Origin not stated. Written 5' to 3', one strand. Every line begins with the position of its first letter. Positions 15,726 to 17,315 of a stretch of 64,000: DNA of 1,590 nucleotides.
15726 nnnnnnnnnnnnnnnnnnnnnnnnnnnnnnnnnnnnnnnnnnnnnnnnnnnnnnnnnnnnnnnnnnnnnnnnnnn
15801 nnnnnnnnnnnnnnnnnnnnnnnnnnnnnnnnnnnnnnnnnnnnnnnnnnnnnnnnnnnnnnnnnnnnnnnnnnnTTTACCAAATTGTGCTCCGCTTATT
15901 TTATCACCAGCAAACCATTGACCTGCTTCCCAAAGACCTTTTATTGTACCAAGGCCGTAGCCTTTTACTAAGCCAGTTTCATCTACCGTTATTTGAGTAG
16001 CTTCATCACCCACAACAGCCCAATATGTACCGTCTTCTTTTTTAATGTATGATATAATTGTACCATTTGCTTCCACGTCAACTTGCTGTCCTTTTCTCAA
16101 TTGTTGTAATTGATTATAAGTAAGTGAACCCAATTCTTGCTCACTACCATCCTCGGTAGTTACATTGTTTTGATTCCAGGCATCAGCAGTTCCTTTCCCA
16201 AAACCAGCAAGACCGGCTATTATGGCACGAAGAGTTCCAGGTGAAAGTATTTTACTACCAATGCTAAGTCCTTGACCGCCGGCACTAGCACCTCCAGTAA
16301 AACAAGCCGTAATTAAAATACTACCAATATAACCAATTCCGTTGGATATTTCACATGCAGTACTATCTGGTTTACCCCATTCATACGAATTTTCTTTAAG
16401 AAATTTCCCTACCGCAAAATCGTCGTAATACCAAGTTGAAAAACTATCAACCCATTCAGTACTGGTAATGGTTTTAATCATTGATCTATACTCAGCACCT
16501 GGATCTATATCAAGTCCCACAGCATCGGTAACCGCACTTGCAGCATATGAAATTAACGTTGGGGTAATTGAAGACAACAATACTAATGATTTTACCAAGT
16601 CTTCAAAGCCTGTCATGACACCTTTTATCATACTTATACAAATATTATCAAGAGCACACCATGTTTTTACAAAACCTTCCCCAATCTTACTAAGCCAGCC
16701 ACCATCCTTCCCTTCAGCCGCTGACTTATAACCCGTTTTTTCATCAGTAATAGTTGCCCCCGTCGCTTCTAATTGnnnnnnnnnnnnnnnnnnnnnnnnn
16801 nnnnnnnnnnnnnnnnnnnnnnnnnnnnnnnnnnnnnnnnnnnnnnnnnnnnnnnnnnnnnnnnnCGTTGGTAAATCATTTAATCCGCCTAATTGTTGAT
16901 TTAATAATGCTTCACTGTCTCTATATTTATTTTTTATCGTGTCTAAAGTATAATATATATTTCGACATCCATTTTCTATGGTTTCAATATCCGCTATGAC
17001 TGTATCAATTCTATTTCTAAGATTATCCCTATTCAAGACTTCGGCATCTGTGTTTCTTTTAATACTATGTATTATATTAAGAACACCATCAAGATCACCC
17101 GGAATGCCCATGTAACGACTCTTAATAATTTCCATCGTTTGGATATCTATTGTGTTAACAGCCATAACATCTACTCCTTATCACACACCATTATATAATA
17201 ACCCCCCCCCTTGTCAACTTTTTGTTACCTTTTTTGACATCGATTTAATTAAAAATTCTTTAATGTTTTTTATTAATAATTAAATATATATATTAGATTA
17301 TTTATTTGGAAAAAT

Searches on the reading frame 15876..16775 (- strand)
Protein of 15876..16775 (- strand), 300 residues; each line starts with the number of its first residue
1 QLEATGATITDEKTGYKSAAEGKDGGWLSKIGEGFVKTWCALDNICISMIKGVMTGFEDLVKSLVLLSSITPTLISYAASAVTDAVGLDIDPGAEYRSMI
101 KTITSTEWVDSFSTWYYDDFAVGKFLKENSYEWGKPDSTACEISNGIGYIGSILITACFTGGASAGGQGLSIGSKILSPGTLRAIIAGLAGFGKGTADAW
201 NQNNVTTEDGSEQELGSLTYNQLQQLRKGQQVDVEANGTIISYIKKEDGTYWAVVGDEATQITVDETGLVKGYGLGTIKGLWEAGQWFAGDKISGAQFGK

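Call 40: search_protein_families(library=pfam, proteins=[window:15876-16775:-], max_evalue=5)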
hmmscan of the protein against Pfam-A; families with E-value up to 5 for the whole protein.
window:15876-16775:- (300 aa): 2 families
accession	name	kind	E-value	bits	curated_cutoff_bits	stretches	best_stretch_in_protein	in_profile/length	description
PF14452.12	Multi_ubiq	-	0.073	13.7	24.5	1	216-243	38-65/69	Multiubiquitin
PF13604.12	AAA_30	-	0.078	13.1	27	1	175-271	12-101/191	AAA domain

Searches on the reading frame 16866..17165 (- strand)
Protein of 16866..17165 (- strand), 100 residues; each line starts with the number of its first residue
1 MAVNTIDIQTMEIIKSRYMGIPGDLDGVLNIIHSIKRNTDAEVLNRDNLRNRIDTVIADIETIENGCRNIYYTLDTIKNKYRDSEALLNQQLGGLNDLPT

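Call 35: search_solved_structures(query=A2, max_evalue=10)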
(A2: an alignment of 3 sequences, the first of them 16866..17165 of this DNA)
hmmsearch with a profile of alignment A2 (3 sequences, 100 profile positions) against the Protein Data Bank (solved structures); distinct sequences matched with E-value up to 10: 13.
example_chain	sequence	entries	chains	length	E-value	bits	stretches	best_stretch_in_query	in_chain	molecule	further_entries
4wic_A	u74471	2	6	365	0.37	13.9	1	20-98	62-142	RhUL123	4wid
6gbh_C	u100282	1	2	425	0.39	13.9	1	19-88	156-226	HopQ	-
6e2j_A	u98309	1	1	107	0.6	13.2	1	46-83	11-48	Keratin, type II cytoskeletal 1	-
9s9i_A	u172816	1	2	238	0.62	13.2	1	33-96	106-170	Cell division protein CdvA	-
2qva_A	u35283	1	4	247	0.66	13.1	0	22-71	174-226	GM27569p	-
9mmu_A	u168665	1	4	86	0.67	13.1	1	37-94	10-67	M protein, serotype 5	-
2qrx_A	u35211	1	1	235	0.69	13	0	22-71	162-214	GM27569p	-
6ec0_A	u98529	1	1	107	0.84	12.8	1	47-84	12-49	Keratin 1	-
9g3y_o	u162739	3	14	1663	2.8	11.1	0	24-62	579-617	CDK5 regulatory subunit-associated protein 2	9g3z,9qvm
6x0v_G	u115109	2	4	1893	2.9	11.1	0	24-66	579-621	Centrosome protein Cep215 | CDK5 regulatory subunit-associated protein 2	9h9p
9g40_u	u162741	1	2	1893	3.1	10.9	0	24-66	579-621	CDK5 regulatory subunit-associated protein 2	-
3etu_A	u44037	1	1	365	4.8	10.3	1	47-94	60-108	Protein transport protein DSL1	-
5szs_A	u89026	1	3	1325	9.9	9.3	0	37-97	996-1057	Spike glycoprotein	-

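Call 48: search_protein_representatives(alignment_id=A2)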
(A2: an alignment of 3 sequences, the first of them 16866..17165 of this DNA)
Query: 3 sequences, 100 profile positions. Proteins with E-value up to 0.001 (for the whole library): 12; up to 1e-10: 4; up to 1e-30: 3. The best 12 are listed.
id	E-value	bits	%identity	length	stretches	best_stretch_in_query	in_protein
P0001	5.9e-57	205.8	-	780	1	1-100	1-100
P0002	2.6e-56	203.8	-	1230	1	1-100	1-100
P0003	1.1e-53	195.3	-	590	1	1-100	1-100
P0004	2.3e-12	62.7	-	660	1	1-96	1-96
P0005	1.7e-10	56.8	-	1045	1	1-99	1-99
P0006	3.5e-08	49.3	-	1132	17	46-94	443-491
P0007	6.3e-07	45.3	-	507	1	1-96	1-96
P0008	1.8e-05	40.7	-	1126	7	50-77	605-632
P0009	4.8e-05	39.3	-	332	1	6-88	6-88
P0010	1.4e-04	37.8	-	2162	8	63-83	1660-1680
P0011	1.5e-04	37.7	-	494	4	25-96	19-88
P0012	2.5e-04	37.0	-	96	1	6-89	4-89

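Call 57: find_encoding_contigs(protein=P0005, flank=8000, max_places=4)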
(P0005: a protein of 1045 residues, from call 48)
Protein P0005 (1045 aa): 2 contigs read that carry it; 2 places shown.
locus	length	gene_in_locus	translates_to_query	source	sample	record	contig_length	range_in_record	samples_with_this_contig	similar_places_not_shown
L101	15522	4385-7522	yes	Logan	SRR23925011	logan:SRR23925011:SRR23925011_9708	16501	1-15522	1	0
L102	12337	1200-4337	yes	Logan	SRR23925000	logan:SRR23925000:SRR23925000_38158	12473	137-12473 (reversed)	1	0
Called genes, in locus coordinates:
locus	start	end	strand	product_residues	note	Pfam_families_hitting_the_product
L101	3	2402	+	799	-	?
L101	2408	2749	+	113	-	-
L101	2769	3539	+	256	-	PF23023:Anti-Pycsar_Apyc1, PF00753:Lactamase_B (weak), PF12706:Lactamase_B_2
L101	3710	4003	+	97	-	PF06013:WXG100, PF25792:BREX_BrxC_helical (weak)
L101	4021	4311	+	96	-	PF06013:WXG100, PF00823:PPE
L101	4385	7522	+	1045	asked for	PF03496:ADPrib_exo_Tox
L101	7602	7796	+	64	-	-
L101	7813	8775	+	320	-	PF03747:ADP_ribosyl_GH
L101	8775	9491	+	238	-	PF01163:RIO1, PF01636:APH (faint), PF00069:Pkinase, PF07714:PK_Tyr_Ser-Thr, PF03109:ABC1 (weak), PF19974:TCAD9 (weak)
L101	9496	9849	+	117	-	-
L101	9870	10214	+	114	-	PF13780:DUF4176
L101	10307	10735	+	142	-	PF01476:LysM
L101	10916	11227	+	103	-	PF13780:DUF4176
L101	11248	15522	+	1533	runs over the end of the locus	PF01580:FtsK_SpoIIIE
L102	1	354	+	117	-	?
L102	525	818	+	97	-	PF06013:WXG100, PF25792:BREX_BrxC_helical (weak)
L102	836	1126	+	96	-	PF06013:WXG100, PF00823:PPE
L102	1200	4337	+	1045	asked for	PF03496:ADPrib_exo_Tox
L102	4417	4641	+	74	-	-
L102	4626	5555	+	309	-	PF03747:ADP_ribosyl_GH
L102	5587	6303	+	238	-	PF01163:RIO1, PF01636:APH (faint), PF00069:Pkinase, PF07714:PK_Tyr_Ser-Thr, PF03109:ABC1 (weak), PF19974:TCAD9 (weak)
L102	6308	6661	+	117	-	-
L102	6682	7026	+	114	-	PF13780:DUF4176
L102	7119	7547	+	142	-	PF01476:LysM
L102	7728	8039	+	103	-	PF13780:DUF4176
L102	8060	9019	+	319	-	-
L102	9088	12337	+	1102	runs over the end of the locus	PF01580:FtsK_SpoIIIE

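Call 58: find_encoding_contigs(protein=P0004, flank=8000, max_places=4)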
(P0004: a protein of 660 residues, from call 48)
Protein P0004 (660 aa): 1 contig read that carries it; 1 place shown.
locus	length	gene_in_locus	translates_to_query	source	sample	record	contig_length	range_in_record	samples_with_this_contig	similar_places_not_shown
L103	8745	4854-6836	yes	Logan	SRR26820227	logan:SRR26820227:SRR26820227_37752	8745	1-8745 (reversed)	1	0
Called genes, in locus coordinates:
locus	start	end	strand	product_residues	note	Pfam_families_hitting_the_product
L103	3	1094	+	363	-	?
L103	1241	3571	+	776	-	PF02861:Clp_N, PF13191:AAA_16 (weak), PF00004:AAA, PF17871:AAA_lid_9, PF07724:AAA_2, PF00004:AAA, PF07728:AAA_5, PF10431:ClpB_D2-small, +10 more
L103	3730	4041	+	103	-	PF06013:WXG100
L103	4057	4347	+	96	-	PF06013:WXG100, PF00823:PPE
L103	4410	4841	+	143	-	PF06013:WXG100 (weak), PF01476:LysM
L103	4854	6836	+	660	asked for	-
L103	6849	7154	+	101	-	PF13780:DUF4176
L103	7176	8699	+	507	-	-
